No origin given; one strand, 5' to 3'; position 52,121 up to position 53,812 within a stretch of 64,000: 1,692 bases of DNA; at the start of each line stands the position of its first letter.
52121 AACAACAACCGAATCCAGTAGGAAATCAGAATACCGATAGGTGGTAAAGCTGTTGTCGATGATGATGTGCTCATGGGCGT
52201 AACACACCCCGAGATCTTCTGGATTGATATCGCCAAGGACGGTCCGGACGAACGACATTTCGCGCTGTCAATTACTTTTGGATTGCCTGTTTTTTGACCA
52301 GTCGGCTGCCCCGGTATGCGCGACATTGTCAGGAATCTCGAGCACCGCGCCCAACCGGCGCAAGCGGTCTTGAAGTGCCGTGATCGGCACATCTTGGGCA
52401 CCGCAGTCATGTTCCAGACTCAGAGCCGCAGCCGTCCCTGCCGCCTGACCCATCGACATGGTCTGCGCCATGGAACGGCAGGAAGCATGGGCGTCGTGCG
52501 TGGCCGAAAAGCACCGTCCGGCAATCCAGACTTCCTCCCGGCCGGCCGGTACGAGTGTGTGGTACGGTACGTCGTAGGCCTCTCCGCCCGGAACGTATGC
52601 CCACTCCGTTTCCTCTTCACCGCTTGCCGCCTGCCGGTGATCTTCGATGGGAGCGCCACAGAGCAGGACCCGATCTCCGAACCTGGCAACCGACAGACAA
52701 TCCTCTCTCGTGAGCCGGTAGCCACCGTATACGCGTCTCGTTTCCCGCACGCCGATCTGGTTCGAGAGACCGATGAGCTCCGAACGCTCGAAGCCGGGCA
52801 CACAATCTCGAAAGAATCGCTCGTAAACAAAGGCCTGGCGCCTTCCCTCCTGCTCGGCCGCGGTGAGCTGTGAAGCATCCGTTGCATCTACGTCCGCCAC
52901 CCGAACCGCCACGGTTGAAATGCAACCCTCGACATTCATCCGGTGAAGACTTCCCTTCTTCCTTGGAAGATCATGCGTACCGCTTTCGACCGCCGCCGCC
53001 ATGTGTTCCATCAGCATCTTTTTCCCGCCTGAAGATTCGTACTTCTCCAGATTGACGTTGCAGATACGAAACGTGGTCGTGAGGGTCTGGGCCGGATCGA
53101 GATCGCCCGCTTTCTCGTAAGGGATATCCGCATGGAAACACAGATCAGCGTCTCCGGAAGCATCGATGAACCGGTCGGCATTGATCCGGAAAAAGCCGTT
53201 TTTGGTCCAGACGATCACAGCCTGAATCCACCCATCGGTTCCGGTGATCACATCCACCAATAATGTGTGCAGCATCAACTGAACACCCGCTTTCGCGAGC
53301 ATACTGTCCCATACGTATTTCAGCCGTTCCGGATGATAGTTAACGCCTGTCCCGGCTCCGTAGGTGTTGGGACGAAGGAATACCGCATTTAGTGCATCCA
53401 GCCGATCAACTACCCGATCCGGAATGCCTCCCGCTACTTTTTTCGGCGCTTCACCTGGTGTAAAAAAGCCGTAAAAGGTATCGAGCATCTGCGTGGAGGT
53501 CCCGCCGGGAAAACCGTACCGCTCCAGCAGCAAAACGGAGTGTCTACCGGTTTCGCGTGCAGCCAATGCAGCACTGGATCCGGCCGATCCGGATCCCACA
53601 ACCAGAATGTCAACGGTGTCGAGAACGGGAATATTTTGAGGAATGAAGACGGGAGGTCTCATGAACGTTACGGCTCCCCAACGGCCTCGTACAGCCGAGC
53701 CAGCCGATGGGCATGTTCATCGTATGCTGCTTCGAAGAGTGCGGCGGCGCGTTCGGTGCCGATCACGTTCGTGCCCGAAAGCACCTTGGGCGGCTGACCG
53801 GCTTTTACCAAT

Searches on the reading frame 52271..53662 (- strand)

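Call 13: search_protein_families(library=pfam, proteins=[window:52271-53662:-], max_evalue=0.01)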
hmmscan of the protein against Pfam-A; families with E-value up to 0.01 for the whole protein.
window:52271-53662:- (464 aa): 6 families
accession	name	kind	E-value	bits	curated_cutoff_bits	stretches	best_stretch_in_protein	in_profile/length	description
PF12831.13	FAD_oxidored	-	1.1e-98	331.7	27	1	18-434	1-416/416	FAD dependent oxidoreductase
PF00890.30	FAD_binding_2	-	2e-07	31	20.4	1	18-56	1-38/414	FAD binding domain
PF01266.30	DAO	-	1.3e-06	28.6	27.9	1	18-56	1-39/353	FAD dependent oxidoreductase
PF13450.12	NAD_binding_8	-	2.8e-05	24.8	21.9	1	21-57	1-36/68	NAD(P)-binding Rossmann-like domain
PF07992.20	Pyr_redox_2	-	0.00073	19.5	26.1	1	18-47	2-30/291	Pyridine nucleotide-disulphide oxidoreductase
PF01134.28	GIDA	-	0.0036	16.9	22.1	0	18-57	1-29/391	Glucose inhibited division protein A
